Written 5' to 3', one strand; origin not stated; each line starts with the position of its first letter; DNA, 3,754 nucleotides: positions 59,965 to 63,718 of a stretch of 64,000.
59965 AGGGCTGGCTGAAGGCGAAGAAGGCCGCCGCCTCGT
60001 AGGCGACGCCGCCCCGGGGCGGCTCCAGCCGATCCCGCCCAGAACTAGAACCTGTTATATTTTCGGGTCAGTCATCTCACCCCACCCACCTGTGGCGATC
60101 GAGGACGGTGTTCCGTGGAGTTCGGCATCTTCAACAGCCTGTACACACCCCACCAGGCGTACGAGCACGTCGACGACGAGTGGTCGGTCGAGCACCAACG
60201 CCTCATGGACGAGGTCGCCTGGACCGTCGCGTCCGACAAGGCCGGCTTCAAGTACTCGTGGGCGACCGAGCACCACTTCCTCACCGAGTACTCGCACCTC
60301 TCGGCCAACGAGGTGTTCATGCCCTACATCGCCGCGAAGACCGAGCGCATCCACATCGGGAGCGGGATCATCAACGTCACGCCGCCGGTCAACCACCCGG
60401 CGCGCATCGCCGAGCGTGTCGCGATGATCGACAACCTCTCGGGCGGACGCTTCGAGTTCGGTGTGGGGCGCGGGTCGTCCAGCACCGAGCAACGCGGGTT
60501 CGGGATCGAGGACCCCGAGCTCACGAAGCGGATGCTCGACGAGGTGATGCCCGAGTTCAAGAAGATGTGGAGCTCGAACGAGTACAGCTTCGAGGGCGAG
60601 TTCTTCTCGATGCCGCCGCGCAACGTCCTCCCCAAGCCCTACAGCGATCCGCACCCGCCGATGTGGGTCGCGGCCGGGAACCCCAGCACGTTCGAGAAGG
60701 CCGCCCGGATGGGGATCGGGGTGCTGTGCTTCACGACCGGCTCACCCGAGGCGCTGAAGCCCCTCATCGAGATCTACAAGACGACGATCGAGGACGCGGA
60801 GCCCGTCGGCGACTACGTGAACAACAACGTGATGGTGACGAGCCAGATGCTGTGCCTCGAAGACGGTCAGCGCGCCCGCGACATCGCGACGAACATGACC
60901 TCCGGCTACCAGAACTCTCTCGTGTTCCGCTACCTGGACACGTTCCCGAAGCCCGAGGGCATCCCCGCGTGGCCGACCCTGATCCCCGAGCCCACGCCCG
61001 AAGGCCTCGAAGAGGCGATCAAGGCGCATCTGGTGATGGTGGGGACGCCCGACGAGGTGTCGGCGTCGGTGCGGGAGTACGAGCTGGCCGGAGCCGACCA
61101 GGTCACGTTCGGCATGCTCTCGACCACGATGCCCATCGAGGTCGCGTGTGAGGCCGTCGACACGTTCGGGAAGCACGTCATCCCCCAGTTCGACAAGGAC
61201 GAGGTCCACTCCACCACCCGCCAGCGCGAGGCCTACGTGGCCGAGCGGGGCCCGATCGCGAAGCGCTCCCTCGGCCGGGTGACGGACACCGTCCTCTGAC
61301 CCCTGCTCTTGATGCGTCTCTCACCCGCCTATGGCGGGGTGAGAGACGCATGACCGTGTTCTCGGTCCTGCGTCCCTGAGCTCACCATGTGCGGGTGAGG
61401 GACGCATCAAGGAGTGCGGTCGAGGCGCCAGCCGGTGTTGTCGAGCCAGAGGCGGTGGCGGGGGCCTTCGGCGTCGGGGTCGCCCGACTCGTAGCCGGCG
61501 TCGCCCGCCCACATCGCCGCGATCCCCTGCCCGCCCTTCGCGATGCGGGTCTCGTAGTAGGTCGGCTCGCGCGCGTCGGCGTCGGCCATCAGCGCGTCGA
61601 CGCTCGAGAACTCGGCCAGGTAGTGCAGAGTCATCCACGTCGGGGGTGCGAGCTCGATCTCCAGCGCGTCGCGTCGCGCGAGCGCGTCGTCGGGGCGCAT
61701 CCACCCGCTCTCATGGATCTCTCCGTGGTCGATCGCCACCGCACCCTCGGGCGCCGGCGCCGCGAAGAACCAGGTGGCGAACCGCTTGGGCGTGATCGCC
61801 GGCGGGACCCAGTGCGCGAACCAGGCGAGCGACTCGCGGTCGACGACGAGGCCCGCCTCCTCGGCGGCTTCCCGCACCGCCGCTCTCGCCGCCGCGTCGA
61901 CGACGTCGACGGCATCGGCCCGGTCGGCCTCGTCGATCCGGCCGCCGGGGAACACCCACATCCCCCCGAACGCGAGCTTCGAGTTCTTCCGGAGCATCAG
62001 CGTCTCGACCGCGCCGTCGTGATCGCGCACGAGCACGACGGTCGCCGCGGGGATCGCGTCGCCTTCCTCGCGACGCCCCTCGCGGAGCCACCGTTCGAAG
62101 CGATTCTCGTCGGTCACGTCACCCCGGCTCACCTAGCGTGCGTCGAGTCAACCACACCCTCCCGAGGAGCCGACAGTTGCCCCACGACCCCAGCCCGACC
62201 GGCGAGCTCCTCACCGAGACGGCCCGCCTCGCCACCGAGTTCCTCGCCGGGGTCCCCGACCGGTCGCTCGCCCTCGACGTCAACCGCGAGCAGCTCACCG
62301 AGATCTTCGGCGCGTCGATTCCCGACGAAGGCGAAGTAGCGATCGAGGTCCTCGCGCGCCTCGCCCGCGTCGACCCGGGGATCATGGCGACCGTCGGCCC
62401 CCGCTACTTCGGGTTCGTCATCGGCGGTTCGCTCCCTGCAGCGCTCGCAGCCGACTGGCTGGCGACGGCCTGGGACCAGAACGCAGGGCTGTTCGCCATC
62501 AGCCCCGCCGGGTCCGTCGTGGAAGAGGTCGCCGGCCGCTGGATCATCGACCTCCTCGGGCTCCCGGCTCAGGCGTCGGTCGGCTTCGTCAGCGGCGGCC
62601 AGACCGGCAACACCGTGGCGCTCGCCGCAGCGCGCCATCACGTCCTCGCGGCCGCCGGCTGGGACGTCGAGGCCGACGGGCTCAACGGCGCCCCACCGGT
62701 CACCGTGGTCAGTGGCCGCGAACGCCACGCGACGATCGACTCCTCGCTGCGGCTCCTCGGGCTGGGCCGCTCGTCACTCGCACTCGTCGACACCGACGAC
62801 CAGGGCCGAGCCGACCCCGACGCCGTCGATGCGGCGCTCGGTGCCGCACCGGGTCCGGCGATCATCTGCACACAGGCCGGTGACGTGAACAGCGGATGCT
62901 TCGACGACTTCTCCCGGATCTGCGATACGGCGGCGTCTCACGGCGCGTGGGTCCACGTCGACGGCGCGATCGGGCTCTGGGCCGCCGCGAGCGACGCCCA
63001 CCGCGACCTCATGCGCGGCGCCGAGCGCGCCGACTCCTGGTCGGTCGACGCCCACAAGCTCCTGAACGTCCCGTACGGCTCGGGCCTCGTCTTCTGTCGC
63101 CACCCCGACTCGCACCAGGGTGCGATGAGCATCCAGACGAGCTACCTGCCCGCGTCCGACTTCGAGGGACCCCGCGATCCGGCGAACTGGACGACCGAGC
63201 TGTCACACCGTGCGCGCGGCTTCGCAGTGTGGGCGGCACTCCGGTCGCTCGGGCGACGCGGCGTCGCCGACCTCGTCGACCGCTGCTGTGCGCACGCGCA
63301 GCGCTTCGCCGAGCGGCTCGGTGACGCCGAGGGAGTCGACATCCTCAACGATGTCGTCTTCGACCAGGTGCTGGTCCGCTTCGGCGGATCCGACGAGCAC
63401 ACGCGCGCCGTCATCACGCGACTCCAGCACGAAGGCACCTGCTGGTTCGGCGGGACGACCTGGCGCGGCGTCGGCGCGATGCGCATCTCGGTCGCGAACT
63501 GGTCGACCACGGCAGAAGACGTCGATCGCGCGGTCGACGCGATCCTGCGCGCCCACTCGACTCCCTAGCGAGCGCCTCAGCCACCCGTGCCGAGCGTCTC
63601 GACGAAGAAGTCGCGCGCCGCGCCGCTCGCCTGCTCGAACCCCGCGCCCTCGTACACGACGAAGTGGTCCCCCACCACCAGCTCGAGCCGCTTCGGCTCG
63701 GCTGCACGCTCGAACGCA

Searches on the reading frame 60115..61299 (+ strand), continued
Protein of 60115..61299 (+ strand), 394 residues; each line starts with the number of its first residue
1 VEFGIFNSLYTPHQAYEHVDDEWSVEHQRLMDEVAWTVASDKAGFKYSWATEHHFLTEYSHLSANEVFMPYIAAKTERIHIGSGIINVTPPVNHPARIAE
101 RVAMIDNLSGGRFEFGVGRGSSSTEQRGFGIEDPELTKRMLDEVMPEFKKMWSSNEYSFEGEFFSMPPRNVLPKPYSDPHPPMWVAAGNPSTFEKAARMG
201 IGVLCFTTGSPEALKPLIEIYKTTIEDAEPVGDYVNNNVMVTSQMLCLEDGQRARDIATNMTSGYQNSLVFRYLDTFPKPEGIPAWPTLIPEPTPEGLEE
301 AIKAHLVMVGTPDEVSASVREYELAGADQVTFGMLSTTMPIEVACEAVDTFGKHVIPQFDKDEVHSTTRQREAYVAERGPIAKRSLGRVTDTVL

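Call 60: find_related_loci(query=A2, collection=metagenome_contigs, flank=8000)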
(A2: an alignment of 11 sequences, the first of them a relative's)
Query A2 (201 aa) in metagenome_contigs; peptide patterns used: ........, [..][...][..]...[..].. (x = any residue, [..] = any of these).
600 stretches matched a pattern (row limit reached: there are more); 508 encode a relative of the query (tblastn E <= 1e-3); the best 80 are kept; 80 distinct loci.
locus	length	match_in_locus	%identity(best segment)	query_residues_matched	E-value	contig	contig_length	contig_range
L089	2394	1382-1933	62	5-188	7e-74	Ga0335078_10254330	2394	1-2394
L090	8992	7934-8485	63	5-188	3e-72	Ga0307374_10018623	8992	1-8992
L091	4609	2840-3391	61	5-188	5e-72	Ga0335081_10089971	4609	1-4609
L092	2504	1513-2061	63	6-188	1e-72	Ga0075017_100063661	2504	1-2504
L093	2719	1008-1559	60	5-188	3e-72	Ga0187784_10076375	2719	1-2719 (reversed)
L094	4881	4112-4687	58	5-196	2e-71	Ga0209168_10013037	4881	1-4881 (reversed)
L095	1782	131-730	59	6-197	3e-73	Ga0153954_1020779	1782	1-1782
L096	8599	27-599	59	6-196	4e-70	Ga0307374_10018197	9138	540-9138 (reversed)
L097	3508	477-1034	60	5-190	7e-70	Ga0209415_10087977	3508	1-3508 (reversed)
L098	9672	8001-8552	61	5-188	1e-69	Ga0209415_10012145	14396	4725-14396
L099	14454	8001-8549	59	6-188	2e-69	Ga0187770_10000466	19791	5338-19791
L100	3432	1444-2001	60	5-190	7e-70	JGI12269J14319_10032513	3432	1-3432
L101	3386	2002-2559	60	5-190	4e-69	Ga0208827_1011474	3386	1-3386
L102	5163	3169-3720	60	5-188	2e-69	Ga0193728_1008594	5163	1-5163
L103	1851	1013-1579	59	6-194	9e-72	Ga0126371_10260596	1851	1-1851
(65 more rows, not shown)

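Call 67: search_protein_families(library=pfam, proteins=[L060:4405-5514:+, L060:7014-7406:+, L060:8294-9052:+, L060:9055-9981:+, L060:11143-11703:+, L060:15016-16965:-, L060:16973-18424:-, L060:18444-19685:+, L060:19860-20861:+], max_evalue=0.001)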
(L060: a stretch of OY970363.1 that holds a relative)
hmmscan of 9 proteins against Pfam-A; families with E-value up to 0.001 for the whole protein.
L060:4405-5514:+ (369 aa): 3 families
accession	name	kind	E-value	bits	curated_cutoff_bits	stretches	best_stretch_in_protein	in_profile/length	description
PF03060.21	NMO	-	1.7e-50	172.8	28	1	22-355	25-331/331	Nitronate monooxygenase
PF01070.24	FMN_dh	-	4.5e-11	42.8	24.9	1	170-253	226-310/350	FMN-dependent dehydrogenase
PF00478.31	IMPDH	-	3.3e-05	23.5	25.6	0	215-261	206-252/345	IMP dehydrogenase / GMP reductase domain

L060:7014-7406:+ (130 aa): 0 families

L060:8294-9052:+ (252 aa): 3 families
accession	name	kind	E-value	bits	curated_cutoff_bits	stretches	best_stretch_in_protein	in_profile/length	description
PF13561.12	adh_short_C2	-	1.6e-25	90.5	27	2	144-242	138-235/236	Enoyl-(Acyl carrier protein) reductase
PF00106.31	adh_short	-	2.4e-16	60.2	26.6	2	39-114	55-138/195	short chain dehydrogenase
PF01370.27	Epimerase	-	8.3e-05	22.5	20.9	1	4-165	1-158/240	NAD dependent epimerase/dehydratase family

L060:9055-9981:+ (308 aa): 1 family
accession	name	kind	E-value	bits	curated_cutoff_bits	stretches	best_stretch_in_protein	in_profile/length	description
PF04199.19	Cyclase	-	2.6e-22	80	23.1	1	78-239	17-141/142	Putative cyclase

L060:11143-11703:+ (186 aa): 1 family
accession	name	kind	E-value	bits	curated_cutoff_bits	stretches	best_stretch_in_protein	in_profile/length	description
PF01872.23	RibD_C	-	4e-16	59.9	24.1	1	3-178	2-196/197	RibD C-terminal domain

L060:15016-16965:- (649 aa): 1 family
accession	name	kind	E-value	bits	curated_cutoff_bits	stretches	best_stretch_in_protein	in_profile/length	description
PF02653.21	BPD_transp_2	-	6.1e-56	190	26.8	2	10-283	4-267/269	Branched-chain amino acid transport system / permease component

L060:16973-18424:- (483 aa): 1 family
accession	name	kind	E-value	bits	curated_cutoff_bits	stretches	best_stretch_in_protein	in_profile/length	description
PF13458.12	Peripla_BP_6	-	3.7e-40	139.1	31.7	1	116-459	1-339/343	Periplasmic binding protein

L060:18444-19685:+ (413 aa): 1 family
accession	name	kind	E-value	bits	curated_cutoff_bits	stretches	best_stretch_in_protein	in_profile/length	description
PF00067.27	p450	-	1.1e-25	90.8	22.8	1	212-397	226-447/462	Cytochrome P450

L060:19860-20861:+ (333 aa): 1 family
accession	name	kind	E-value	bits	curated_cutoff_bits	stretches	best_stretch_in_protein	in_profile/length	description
PF00067.27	p450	-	3.4e-24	85.9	22.8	1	208-302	328-432/462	Cytochrome P450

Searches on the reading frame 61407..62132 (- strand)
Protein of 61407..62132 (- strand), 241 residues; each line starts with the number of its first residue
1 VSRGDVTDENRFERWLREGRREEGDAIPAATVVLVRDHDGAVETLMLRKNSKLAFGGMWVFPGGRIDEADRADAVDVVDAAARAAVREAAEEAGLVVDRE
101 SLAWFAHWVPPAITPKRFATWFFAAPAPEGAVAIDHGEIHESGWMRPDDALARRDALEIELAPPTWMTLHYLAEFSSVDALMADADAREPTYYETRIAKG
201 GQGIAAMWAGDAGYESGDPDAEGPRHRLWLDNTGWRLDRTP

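Call 7: search_protein_families(library=pfam, proteins=[window:61407-62132:-], max_evalue=0.01)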
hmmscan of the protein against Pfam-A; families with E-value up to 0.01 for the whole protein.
window:61407-62132:- (241 aa): 2 families
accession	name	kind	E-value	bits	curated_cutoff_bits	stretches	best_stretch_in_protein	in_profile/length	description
PF00293.34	NUDIX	-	2e-12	47.7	21.1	1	29-154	5-122/134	NUDIX domain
PF14815.12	NUDIX_4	-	0.0025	18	35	1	31-95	1-51/113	NUDIX domain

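Call 9: search_protein_families(library=ncbifam, proteins=[window:61407-62132:-], max_evalue=0.001)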
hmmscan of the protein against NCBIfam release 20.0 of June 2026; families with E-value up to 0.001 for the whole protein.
window:61407-62132:- (241 aa): 1 family
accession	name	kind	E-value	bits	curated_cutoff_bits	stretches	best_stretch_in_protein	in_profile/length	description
NF006530.0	PRK08999.1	equivalog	0.00038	19.6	245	1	34-100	12-67/315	Nudix family hydrolase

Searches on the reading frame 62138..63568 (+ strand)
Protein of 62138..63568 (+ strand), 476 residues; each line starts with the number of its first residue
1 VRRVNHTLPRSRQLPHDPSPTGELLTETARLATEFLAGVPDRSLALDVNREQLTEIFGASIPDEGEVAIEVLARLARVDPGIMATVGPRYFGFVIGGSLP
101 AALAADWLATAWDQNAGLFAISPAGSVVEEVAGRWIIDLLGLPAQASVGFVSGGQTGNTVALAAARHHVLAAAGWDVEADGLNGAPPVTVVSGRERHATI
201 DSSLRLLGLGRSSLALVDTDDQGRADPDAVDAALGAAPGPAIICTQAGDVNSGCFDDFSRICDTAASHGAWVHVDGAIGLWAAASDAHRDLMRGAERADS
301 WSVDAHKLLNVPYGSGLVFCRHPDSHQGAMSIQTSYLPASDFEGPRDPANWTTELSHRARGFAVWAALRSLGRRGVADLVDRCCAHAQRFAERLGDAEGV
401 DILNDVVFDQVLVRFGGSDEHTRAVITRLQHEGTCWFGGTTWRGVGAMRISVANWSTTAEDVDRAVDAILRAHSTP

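Call 9: search_protein_families(library=ncbifam, proteins=[window:62138-63568:+], max_evalue=0.001)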
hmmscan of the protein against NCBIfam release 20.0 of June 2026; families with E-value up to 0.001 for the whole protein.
window:62138-63568:+ (476 aa): 6 families
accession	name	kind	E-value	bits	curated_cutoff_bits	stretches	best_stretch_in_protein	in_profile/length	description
NF052646.1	DABADecarRhbB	equivalog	1.4e-33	116.3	900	1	101-470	111-479/491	L-2,4-diaminobutyrate decarboxylase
TIGR03799.1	NOD_PanD_pyr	equivalog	1.7e-31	109.3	606.1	1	146-402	159-424/522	pyridoxal-dependent aspartate 1-decarboxylase PanP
TIGR03812.1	tyr_de_CO2_Arch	equivalog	1.4e-12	47.2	299.4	1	113-453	45-357/375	tyrosine decarboxylase MfnA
NF002748.0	PRK02769.1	equivalog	7.4e-08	31.5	305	1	187-402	110-318/382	histidine decarboxylase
NF041359.1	GntG_guanitoxin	subfamily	5.5e-05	22.4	230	0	257-318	155-215/343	GntG family PLP-dependent aldolase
NF001696.0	PRK00451.1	equivalog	0.00025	20.1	364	1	366-467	340-440/447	aminomethyl-transferring glycine dehydrogenase subunit GcvPA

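Call 58: find_encoding_contigs(protein=window:62138-63568:+, flank=10000, max_places=4)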
Protein window:62138-63568:+ (476 aa): no gene with exactly this product is on record in the collection.
